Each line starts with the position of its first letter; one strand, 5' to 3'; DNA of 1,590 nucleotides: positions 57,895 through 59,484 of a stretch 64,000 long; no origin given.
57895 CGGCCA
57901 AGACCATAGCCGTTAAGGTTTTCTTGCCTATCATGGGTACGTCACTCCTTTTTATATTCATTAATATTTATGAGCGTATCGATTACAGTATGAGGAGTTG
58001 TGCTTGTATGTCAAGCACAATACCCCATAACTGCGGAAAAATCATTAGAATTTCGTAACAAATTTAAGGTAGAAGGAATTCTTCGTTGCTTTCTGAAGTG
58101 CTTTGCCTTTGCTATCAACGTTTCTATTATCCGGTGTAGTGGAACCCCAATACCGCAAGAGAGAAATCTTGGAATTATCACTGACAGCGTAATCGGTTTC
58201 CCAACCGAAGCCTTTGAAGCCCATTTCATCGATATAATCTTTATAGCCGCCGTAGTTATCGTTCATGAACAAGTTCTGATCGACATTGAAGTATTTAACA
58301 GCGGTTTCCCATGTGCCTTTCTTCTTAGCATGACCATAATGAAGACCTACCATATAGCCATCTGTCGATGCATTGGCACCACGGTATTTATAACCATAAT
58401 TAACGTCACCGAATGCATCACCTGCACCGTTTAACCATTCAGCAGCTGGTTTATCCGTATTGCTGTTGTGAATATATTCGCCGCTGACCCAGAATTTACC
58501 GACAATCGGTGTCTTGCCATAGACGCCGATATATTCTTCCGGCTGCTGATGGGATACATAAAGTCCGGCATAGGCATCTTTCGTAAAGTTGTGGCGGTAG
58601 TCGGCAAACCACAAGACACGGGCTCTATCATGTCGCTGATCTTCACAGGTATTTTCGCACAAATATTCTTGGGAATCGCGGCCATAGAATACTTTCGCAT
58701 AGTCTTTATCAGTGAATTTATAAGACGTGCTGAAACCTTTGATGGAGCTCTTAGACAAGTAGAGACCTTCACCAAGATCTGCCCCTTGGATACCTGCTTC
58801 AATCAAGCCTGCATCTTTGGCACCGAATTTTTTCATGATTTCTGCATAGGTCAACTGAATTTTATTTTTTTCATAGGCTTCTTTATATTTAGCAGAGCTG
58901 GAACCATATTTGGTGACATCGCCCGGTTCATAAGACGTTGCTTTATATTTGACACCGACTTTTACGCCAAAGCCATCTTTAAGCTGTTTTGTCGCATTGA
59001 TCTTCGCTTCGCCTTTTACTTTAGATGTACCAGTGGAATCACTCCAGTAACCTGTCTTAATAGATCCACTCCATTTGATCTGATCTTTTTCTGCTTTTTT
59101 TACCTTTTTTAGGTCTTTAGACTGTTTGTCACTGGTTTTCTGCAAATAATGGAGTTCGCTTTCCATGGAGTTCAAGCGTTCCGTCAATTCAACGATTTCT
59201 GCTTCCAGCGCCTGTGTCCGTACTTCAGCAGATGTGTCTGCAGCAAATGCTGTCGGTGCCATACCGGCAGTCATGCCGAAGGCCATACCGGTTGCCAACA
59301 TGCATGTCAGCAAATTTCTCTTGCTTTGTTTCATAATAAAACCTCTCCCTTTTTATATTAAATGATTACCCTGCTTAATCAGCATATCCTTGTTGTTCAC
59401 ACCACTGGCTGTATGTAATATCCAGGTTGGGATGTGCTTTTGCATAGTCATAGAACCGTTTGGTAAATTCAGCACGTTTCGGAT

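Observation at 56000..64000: Candidate multi-compartment phytate / inositol-phosphate utilisation operon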

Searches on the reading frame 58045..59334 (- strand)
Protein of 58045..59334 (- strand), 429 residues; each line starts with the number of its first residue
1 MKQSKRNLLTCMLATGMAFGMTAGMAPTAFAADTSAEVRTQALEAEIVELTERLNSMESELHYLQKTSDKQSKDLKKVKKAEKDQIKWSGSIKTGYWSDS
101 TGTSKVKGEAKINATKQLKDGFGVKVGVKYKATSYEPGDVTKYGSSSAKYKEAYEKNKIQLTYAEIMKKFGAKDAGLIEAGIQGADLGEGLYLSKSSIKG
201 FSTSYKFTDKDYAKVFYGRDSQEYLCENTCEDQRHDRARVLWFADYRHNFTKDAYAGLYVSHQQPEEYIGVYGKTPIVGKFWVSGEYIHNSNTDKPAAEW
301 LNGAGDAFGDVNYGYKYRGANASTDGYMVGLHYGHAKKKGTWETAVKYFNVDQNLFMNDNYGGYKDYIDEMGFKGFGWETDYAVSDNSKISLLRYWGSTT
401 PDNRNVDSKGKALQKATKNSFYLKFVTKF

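Call 3: search_protein_families(library=pfam, proteins=[window:58045-59334:-], max_evalue=0.01)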
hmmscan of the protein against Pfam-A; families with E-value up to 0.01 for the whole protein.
window:58045-59334:- (429 aa): 0 families

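Call 4: search_protein_families(library=ncbifam, proteins=[window:58045-59334:-], max_evalue=0.01)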
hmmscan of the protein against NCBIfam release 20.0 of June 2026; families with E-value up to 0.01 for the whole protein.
window:58045-59334:- (429 aa): 0 families

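Call 8: search_solved_structures(query=window:58045-59334:-, max_evalue=10)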
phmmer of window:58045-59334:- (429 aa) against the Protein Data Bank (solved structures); distinct sequences matched with E-value up to 10: 5.
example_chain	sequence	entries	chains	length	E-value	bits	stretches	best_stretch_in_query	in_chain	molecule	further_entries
7wtf_H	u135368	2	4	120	0.25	13.8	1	297-372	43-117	Heavy chain of XGv051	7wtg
8tco_F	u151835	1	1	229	1.1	11.6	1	297-362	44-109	CS2it1p2_F7K Fab heavy chain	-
9cyx_Q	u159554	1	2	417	1.4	11.3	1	243-307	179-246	Inner capsid protein sigma-2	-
9cyy_0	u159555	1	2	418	1.4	11.3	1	243-307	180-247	Inner capsid protein sigma-2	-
4bit_A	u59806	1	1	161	1.5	11.2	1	39-89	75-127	CEREBRAL DOPAMINE NEUROTROPHIC FACTOR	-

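Call 38: find_homologous_proteins(query=window:58045-59334:-)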
Query window:58045-59334:- (429 aa): 283 proteins with E <= 0.001 among 3656 candidates; the best 120 are listed.
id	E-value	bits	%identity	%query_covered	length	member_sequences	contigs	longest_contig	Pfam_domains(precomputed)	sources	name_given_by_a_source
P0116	7.3e-288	973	100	100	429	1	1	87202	-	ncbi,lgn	-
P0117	1.5e-264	896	92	100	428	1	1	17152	-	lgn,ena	-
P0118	1.7e-261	886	90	100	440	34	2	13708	-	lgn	-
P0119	2.9e-260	882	90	100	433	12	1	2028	-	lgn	-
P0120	1.6e-259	879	89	100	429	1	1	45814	-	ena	-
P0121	2.9e-259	878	89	100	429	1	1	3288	-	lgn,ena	-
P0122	5.9e-259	877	90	100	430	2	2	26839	-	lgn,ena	-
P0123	1.3e-257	873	89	100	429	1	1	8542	-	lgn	-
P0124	6.9e-257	871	89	100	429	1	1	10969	-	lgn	-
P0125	2.5e-252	856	88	100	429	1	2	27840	-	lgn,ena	-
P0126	6.9e-252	854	88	100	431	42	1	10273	-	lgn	-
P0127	1.7e-251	853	87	100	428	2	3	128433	-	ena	-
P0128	5.1e-250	848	88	100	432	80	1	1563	-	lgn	-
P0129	1.3e-249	847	86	100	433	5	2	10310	-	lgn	-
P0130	1.2e-245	834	86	100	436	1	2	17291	-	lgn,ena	-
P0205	5.6e-106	373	48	96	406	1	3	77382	-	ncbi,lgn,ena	ncbi:hypothetical protein [Mitsuokella multacida]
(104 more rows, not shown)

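Call 39: find_encoding_contigs(protein=P0205, flank=8000, max_places=2)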
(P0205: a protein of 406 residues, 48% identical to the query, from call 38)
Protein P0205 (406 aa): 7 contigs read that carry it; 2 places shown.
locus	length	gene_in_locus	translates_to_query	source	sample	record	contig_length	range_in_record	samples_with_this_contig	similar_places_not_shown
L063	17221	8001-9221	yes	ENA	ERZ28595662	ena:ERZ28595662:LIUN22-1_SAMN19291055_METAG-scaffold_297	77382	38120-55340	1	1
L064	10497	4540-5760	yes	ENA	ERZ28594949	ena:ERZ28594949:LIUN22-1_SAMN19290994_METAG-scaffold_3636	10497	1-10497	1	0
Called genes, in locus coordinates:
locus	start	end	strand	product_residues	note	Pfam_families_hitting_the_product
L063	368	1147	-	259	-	PF00795:CN_hydrolase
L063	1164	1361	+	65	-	PF06107:DUF951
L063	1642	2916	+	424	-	PF00395:SLH, PF13609:Porin_4 (weak)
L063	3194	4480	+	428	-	PF00395:SLH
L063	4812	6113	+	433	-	PF00395:SLH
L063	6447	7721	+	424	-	PF00395:SLH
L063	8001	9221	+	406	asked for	-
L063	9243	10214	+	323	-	PF14566:PTPlike_phytase, PF22784:PTP-SAK, PF22785:Tc-R-P, PF22741:PTP-NADK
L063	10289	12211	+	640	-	PF14566:PTPlike_phytase, PF00102:Y_phosphatase (faint), PF22741:PTP-NADK (faint), PF22784:PTP-SAK (faint), PF14566:PTPlike_phytase, PF22785:Tc-R-P (weak)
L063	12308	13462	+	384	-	-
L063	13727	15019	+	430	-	PF00395:SLH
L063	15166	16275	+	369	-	PF01168:Ala_racemase_N, PF00842:Ala_racemase_C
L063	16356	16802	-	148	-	-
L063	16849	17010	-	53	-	-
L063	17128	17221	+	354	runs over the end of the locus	PF06723:MreB_Mbl, PF00022:Actin (weak), PF00012:HSP70, PF14450:FtsA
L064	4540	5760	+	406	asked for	-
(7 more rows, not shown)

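Call 40: predict_structure(protein=window:58045-59334:-)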
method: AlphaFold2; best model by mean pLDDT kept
length: 429 residues; sequences in the alignment: 1
mean_pLDDT: 35.0   pTM: 0.21
mean pLDDT of the five models: 35.0, 30.7, 30.4, 28.3, 27.3
residues with pLDDT >= 90: 0; 70-90: 25; 50-70: 27; < 50: 377
segments of 3 or more residues with pLDDT < 50: 1-5, 7-9, 16-18, 30-33, 77-429
pLDDT, mean of each block of 10 residues (from residue 1): 46 50 48 55 79 81 69 51 38 35 36 33 30 31 34 33 33 30 27 24 23 25 28 28 27 28 27 27 26 30 28 26 26 26 27 28 35 30 28 27 35 32 24
secondary structure, 60 per line:
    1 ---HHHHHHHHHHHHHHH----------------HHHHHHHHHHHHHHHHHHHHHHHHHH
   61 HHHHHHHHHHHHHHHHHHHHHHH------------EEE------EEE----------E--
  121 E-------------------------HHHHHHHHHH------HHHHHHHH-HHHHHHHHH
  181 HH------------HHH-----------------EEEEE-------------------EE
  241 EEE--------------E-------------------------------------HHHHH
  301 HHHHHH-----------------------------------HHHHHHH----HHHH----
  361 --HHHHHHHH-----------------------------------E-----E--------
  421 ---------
elements in order: H4-18 H35-83 E96-98 E105-107 H147-156 H163-170 H172-182 E215-219 E239-243 H296-306 H342-348 H353-356 H363-370

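Call 44: search_solved_structures(query=A2, max_evalue=10)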
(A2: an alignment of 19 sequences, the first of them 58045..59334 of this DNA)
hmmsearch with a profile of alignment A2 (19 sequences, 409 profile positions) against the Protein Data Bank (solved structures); distinct sequences matched with E-value up to 10: 40.
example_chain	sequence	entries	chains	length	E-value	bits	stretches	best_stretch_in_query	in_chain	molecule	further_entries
8bym_A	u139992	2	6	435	1.9e-09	40.2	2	25-178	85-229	S-layer homology domain-containing protein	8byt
8bys_A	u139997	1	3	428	6.9e-08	35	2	25-178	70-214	S-layer homology domain-containing protein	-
7o97_A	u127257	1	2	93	0.082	15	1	9-72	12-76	hypothetical protein UY81_C0065G0003 from Candidatus Giovannonibacteria bacterium converte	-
3zmf_A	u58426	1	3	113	0.1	14.7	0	19-63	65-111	GENERAL CONTROL PROTEIN GCN4, PUTATIVE INNER MEMBRANE PROTEIN, GENERAL CONTROL PROTEIN GCN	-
8egr_M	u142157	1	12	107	0.17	13.9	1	31-71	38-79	gp20, portal-proximal core protein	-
9y6s_6n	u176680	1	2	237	0.44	12.6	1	15-79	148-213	Dynein arm light chain, putative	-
9rlc_L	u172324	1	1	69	0.47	12.5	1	30-75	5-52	Major outer membrane lipoprotein Lpp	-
1kd9_A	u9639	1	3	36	0.52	12.3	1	36-67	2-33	GCN4 ACID BASE HETERODIMER ACID-d12La16L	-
9rld_L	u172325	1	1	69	0.55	12.3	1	30-75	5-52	Major outer membrane lipoprotein Lpp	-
3cvf_A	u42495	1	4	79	0.8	11.7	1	28-73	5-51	Homer protein homolog 3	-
9fqr_G1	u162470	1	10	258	0.89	11.6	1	11-79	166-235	Axonemal dynein light intermediate polypeptide 1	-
1kdd_A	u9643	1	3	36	0.93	11.5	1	36-67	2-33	GCN4 ACID BASE HETERODIMER ACID-d12La16I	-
4c7n_B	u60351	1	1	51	0.96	11.5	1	40-77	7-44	SYNTHETIC ALPHA-HELIX, IM10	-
4c46_A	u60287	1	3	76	1.1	11.3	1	38-85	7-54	GENERAL CONTROL PROTEIN GCN4, GENERAL CONTROL PROTEIN GCN4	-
9i5e_A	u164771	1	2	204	1.2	11.2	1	38-77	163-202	Isoform 2B of GTPase KRas,APH2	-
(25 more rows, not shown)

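Call 52: predict_structure(alignment_id=A3)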
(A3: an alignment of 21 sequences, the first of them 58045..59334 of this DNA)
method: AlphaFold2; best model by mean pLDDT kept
length: 429 residues; sequences in the alignment: 21
mean_pLDDT: 70.9   pTM: 0.67
mean pLDDT of the five models: 70.9, 69.8, 64.8, 63.7, 59.5
residues with pLDDT >= 90: 114; 70-90: 146; 50-70: 54; < 50: 115
segments of 3 or more residues with pLDDT < 50: 1-51, 56-58, 60-72, 74-83, 223-237, 298-303, 305-312, 359-365
pLDDT, mean of each block of 10 residues (from residue 1): 39 34 25 36 43 47 46 46 71 85 80 87 87 71 58 69 88 89 84 80 92 90 44 52 94 94 85 92 93 62 43 55 85 91 93 70 49 86 93 86 72 77 89
secondary structure, 60 per line:
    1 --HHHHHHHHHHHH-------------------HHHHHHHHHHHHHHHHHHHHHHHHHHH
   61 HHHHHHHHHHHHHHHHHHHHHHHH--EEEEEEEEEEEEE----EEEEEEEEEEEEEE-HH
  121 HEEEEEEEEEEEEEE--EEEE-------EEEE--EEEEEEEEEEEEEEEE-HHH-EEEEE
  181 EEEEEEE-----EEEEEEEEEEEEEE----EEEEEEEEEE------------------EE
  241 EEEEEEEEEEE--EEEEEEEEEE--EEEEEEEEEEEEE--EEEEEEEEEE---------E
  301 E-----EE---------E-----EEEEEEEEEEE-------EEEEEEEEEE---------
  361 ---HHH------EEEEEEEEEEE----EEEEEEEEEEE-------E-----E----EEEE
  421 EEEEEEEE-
elements in order: H3-14 H34-84 E87-99 E104-117 E122-135 E138-141 E149-152 E155-170 E176-187 E193-206 E211-220 E239-251 E254-263 E266-278 E281-290 E324-334 E342-351 E373-383 E388-398 E417-428

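Call 56: fold_search(model_id=the predicted structure, library=pdb)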
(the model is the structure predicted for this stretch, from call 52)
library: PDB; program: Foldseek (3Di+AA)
matches with E <= 10: 845; with E <= 0.001: 264
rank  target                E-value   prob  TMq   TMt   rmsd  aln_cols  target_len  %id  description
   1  8byt_A                2.9e-15  1.00  0.53  0.72   7.1       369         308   18  Outer membrane attachment porin OmpM1 from Veillonella parvula, C3 symmetry (released 2023-11-08)
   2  8bym_A                2.2e-14  1.00  0.54  0.70   7.5       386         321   18  Outer membrane attachment porin OmpM1 from Veillonella parvula (released 2023-11-08)
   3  8bys_A                2.4e-14  1.00  0.54  0.70   7.2       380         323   18  Outer membrane attachment porin OmpM1 from Veillonella parvula, native (released 2023-11-08)
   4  4gf4                  1.6e-09  1.00  0.49  0.69   5.9       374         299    9  Low pH structure of Pseudomonas putida OprB (released 2012-10-24)
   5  6ehb_C                3.6e-09  1.00  0.46  0.60   7.9       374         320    8  OmpU, an outer membrane protein, of Vibrio cholerae (released 2018-04-25)
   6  5o78_A                4.0e-09  1.00  0.50  0.63   7.1       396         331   11  Crystal structure of Omp35 from Enterobacter aerogenes (released 2018-06-20)
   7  6ehb_B                4.6e-09  1.00  0.45  0.59   8.3       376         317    8  OmpU, an outer membrane protein, of Vibrio cholerae (released 2018-04-25)
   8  5dl8_A                6.9e-09  1.00  0.43  0.46  11.5       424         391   12  Crystal structure of Acinetobacter baumannii OccAB4 (released 2016-02-03)
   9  3upg                  7.6e-09  1.00  0.46  0.61   8.2       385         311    9  Loop deletion mutant of Salmonella typhi osmoporin (OmpC):an Outer Membrane Protein. (released 2012-11-28)
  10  5o9c_A                7.6e-09  1.00  0.48  0.58   8.7       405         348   12  Crystal structure of Omp36 from Enterobacter aerogenes (released 2018-06-27)
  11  2j1n_A                1.6e-08  1.00  0.50  0.60   7.1       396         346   12  osmoporin OmpC (released 2006-09-06)
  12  4kr8_C                1.7e-08  1.00  0.48  0.58   8.3       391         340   11  Salmonella typhi OmpF complex with Daunomycin (released 2014-05-28)
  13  7q3t_A                1.7e-08  1.00  0.48  0.58   8.5       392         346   12  Crystal structure of the OmpK36 D insertion chimera from Klebsiella pneumonia (released 2022-07-06)
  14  5fvn_A                1.8e-08  1.00  0.50  0.61   7.8       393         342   12  X-ray crystal structure of Enterobacter cloacae OmpE36 porin. (released 2016-08-10)
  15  5nxn_A                2.0e-08  1.00  0.48  0.59   8.5       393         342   11  Structure of a L5-deletion mutant of Providencia stuartii Omp-Pst1 (released 2018-02-21)
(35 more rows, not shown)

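Call 62: search_protein_families(library=pfam, proteins=[L063:12308-13459:+], max_evalue=0.001)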
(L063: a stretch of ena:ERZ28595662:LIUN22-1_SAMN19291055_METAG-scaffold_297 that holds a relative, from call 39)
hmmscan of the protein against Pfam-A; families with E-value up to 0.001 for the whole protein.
L063:12308-13459:+ (384 aa): 2 families
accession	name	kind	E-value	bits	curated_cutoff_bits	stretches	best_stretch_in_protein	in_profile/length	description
PF10518.14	TAT_signal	-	0.00021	21.5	22.7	1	10-29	2-21/21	TAT (twin-arginine translocation) pathway signal sequence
PF10399.14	UCR_Fe-S_N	-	0.00027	20.7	24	1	7-30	6-29/41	Ubiquitinol-cytochrome C reductase Fe-S subunit TAT signal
